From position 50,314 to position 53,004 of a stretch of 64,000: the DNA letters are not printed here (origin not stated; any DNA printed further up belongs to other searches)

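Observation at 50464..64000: Canonical-order pseudopilus module (GspG x4 - H - I - J - K) directly downstream of a giant Pmp-repeat beta-helix protein, with no secretin/ATPase/platform genes nearby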

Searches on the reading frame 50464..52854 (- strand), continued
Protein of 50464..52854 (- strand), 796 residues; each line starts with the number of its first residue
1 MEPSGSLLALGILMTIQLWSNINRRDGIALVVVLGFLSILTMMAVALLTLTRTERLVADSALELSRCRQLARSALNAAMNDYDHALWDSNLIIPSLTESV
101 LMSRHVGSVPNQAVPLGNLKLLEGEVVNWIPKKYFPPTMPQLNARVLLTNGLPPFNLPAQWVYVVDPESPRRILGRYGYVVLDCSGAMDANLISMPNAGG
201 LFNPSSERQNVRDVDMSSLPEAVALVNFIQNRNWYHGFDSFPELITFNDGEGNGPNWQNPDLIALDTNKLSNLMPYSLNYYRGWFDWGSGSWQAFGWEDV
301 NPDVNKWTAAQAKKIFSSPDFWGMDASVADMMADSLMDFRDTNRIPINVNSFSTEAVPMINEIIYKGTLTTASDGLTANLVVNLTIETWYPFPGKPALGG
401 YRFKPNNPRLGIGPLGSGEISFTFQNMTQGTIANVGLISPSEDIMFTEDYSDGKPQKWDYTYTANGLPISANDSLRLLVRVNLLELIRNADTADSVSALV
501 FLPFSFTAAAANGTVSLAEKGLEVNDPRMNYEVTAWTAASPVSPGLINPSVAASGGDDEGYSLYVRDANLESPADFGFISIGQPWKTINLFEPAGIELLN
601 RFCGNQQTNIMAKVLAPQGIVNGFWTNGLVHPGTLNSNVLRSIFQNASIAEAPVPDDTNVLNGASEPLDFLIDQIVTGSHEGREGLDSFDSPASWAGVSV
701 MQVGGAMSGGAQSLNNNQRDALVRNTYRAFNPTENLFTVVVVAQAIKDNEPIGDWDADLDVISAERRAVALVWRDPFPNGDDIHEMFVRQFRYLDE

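Call 79: search_protein_families(library=ncbifam, proteins=[L020:2106-3815:+, L026:3420-4694:+, L020:881-1975:+], max_evalue=0.001)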
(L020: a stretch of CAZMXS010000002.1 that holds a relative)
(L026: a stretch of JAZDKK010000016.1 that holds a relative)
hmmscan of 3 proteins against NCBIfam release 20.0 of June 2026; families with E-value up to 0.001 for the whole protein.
L020:2106-3815:+ (570 aa): 22 families
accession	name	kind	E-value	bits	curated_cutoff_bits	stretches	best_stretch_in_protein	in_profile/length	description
TIGR02538.1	type_IV_pilB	equivalog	1.4e-186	621.5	675.65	1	10-570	2-562/564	type IV-A pilus assembly ATPase PilB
TIGR02533.1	type_II_gspE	equivalog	1e-185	618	630.25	1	80-570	2-486/486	type II secretion system ATPase GspE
NF053534.1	T4PilAsmATPsTfpB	equivalog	7.6e-137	457.1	850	1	43-568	57-580/584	type IV pilus assembly ATPase TfpB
NF007755.0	PRK10436.1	equivalog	5.9e-134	447.2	617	1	85-568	12-457/465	type II secretion system protein GspE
NF041000.1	ATPase_ComGA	equivalog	3.2e-71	239.4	300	1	197-461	3-266/267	competence type IV pilus ATPase ComGA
TIGR01420.1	pilT_fam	subfamily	5.9e-47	160.5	319.1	1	197-466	5-274/343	PilT/PilU family type 4a pilus ATPase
TIGR02525.1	plasmid_TraJ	equivalog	1.8e-23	83.1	368.3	1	288-441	119-273/372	plasmid transfer ATPase TraJ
TIGR02524.1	dot_icm_DotB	equivalog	1.7e-20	73.6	463.3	1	303-440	117-259/358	Dot/Icm type IV secretion system ATPase DotB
TIGR02782.1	TrbB_P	equivalog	1.7e-13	50.5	304.55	1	327-439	139-254/303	P-type conjugative transfer ATPase TrbB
NF058587.1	archaellum_moto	equivalog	2.5e-13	49.6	550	1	327-438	278-394/527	archaellum flagellar ATPase motor FlaI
NF008411.1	PRK11234.1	equivalog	3.5e-13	48.8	1170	1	7-161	481-636/723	cyclic di-3',5'-guanylate-activated glycosyltransferase NfrB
TIGR02788.1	VirB11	equivalog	1.1e-11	44.3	249.95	1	311-441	132-266/308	P-type DNA transfer ATPase VirB11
NF010407.0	PRK13833.1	subfamily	6.1e-11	42.3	499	1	327-443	147-265/323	conjugal transfer protein TrbB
TIGR03819.1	heli_sec_ATPase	hypoth_equivalog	1.7e-10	40.7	373.15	1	282-442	135-302/340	TadA family conjugal transfer-associated ATPase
NF010469.0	PRK13894.1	subfamily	8.1e-10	38.5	508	1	327-438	152-265/320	conjugal transfer ATPase TrbB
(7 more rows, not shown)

L026:3420-4694:+ (425 aa): 6 families
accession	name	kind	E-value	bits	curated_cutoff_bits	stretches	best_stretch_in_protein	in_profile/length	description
TIGR02120.1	GspF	equivalog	1.8e-116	389.7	424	1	4-419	1-397/401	type II secretion system inner membrane protein GspF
NF052607.1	T4PiliAsmPilCThrm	equivalog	2.2e-115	386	700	1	1-424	1-405/406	type IV pilus assembly protein PilC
NF052606.1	T4PiliAsmPilCMyx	equivalog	3e-113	378.8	700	1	2-422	20-417/419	type IV pilus assembly protein PilC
NF047826.1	T3SSXpsF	equivalog_domain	3.8e-80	269.7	650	1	1-419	1-400/405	type II secretion system protein XpsF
NF007861.0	PRK10573.1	equivalog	1.2e-74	251.8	401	1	83-419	59-394/401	protein transport protein HofC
NF041012.2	T4P_ComGB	equivalog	1.1e-39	136.8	240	2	161-420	75-331/332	competence type IV pilus assembly protein ComGB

L020:881-1975:+ (365 aa): 17 families
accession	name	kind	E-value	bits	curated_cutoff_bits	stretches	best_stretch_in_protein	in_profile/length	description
TIGR01420.1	pilT_fam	subfamily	5.4e-139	463.2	319.1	1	11-350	2-341/343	PilT/PilU family type 4a pilus ATPase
TIGR02525.1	plasmid_TraJ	equivalog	3.6e-50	171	368.3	1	23-342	24-362/372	plasmid transfer ATPase TraJ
TIGR02533.1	type_II_gspE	equivalog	5.5e-44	150.6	630.25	1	108-280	216-382/486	type II secretion system ATPase GspE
TIGR02538.1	type_IV_pilB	equivalog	7.4e-44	150.3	675.65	1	87-250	266-431/564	type IV-A pilus assembly ATPase PilB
TIGR02524.1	dot_icm_DotB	equivalog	6.8e-43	147.2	463.3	1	10-338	5-345/358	Dot/Icm type IV secretion system ATPase DotB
NF007755.0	PRK10436.1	equivalog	1.6e-41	142.5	617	1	13-277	91-355/465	type II secretion system protein GspE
NF041000.1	ATPase_ComGA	equivalog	6.8e-39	133.5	300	1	86-277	79-265/267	competence type IV pilus ATPase ComGA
NF053534.1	T4PilAsmATPsTfpB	equivalog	2.7e-35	121.8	850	1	123-276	328-471/584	type IV pilus assembly ATPase TfpB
NF058587.1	archaellum_moto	equivalog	7.2e-18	64.6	550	1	134-249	278-394/527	archaellum flagellar ATPase motor FlaI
TIGR03819.1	heli_sec_ATPase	hypoth_equivalog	1e-14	54.5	373.15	1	128-272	175-323/340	TadA family conjugal transfer-associated ATPase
TIGR02782.1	TrbB_P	equivalog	2.2e-14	53.5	304.55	1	131-272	136-276/303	P-type conjugative transfer ATPase TrbB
TIGR02788.1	VirB11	equivalog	3.5e-14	52.5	249.95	1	133-258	146-272/308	P-type DNA transfer ATPase VirB11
NF010469.0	PRK13894.1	subfamily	2.9e-11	43.3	508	1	133-256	151-272/320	conjugal transfer ATPase TrbB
NF053672.1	bindosome_BasE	exception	1.4e-10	40.6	1000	1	134-272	273-410/512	bindosome assembly system ATPase subunit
NF010425.0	PRK13851.1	equivalog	2.8e-09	36.3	461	1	132-242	163-274/344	type IV secretion system protein VirB11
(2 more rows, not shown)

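Call 95: search_protein_families(library=ncbifam, proteins=[L036:9971-12541:+, L026:9974-12130:+, L020:10001-12361:+, L036:5103-6098:+, L036:6109-6759:+, L036:7324-8127:+, L036:8170-8625:+, L036:8636-9274:+, L036:9430-9870:+, L036:12553-13659:+], max_evalue=0.00001)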
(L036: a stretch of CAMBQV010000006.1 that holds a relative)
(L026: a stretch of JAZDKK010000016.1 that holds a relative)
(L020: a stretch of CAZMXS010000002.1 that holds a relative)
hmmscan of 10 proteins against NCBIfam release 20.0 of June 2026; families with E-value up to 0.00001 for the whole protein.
L036:9971-12541:+ (856 aa): 0 families

L026:9974-12130:+ (718 aa): 1 family
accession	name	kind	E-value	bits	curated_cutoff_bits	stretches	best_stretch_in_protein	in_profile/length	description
TIGR02600.1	Verru_Chthon_A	subfamily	2.7e-06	25.6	332.3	0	12-67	1-56/1296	Verru_Chthon cassette protein A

L020:10001-12361:+ (786 aa): 1 family
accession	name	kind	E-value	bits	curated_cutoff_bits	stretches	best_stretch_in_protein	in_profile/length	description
TIGR02600.1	Verru_Chthon_A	subfamily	6.1e-07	27.7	332.3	0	6-62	1-57/1296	Verru_Chthon cassette protein A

L036:5103-6098:+ (331 aa): 3 families
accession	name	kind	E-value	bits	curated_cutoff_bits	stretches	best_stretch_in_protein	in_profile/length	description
TIGR01710.1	typeII_sec_gspG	equivalog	2.8e-12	46.8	88.85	1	5-65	1-61/134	type II secretion system major pseudopilin GspG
TIGR02532.1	IV_pilin_GFxxxE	domain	5.1e-08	32.4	16.3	1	5-26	2-23/24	prepilin-type N-terminal cleavage/methylation domain-containing protein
TIGR01708.2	typeII_sec_gspH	equivalog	1.2e-07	31.9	80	1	5-54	2-48/169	type II secretion system minor pseudopilin GspH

L036:6109-6759:+ (216 aa): 4 families
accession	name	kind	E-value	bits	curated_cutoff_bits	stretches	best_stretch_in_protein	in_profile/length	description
TIGR01710.1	typeII_sec_gspG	equivalog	5.9e-08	32.8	88.85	1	7-68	1-62/134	type II secretion system major pseudopilin GspG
NF040999.1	pilin_ComGC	equivalog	2.9e-06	27.4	75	1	7-85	2-81/84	competence type IV pilus major pilin ComGC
TIGR02532.1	IV_pilin_GFxxxE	domain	4.4e-06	26.3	16.3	1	7-27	2-22/24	prepilin-type N-terminal cleavage/methylation domain-containing protein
TIGR01708.2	typeII_sec_gspH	equivalog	5.7e-06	26.4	80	1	6-37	1-34/169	type II secretion system minor pseudopilin GspH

L036:7324-8127:+ (267 aa): 4 families
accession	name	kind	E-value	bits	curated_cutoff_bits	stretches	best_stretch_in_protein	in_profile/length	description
TIGR01708.2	typeII_sec_gspH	equivalog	1.7e-10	41.2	80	1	12-70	2-60/169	type II secretion system minor pseudopilin GspH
TIGR02532.1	IV_pilin_GFxxxE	domain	4.7e-07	29.4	16.3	1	12-34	2-24/24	prepilin-type N-terminal cleavage/methylation domain-containing protein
NF040982.1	ComGD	equivalog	8.3e-07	29.5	70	1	12-84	2-75/139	competence type IV pilus minor pilin ComGD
TIGR02596.1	TIGR02596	subfamily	9.5e-07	29.1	70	1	14-85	1-72/196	Verru_Chthon cassette protein D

L036:8170-8625:+ (151 aa): 1 family
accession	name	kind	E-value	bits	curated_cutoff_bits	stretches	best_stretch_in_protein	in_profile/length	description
TIGR02523.1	type_IV_pilV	equivalog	2.1e-07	31.5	52.2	1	4-50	2-48/139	type IV pilus modification protein PilV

L036:8636-9274:+ (212 aa): 1 family
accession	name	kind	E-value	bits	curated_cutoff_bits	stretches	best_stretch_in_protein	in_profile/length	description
TIGR02599.1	TIGR02599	subfamily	2.7e-06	26.9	256.5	1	7-65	1-59/361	Verru_Chthon cassette protein C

L036:9430-9870:+ (146 aa): 1 family
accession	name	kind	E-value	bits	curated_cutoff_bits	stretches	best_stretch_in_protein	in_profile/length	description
TIGR01710.1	typeII_sec_gspG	equivalog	3e-06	27.3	88.85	0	8-119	1-103/134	type II secretion system major pseudopilin GspG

L036:12553-13659:+ (368 aa): 6 families
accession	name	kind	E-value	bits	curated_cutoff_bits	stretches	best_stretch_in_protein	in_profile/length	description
NF000809.0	PRK00059.1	equivalog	1.6e-24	86.9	303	1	72-362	36-332/336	peptidylprolyl isomerase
NF008038.0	PRK10770.1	equivalog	1.4e-16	60.3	394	1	68-306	23-262/431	peptidylprolyl isomerase SurA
TIGR02933.1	nifM_nitrog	equivalog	1.1e-07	32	168.2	1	119-351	30-254/256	nitrogen fixation protein NifM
NF002846.0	PRK03095.1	equivalog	3.9e-07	29.9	361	1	240-327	144-230/287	peptidylprolyl isomerase PrsA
NF002824.0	PRK02998.1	subfamily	3.6e-06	26.6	360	1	242-330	148-234/283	peptidylprolyl isomerase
NF008054.0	PRK10788.1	equivalog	3.7e-06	25.9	493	1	189-345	240-386/626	peptidylprolyl isomerase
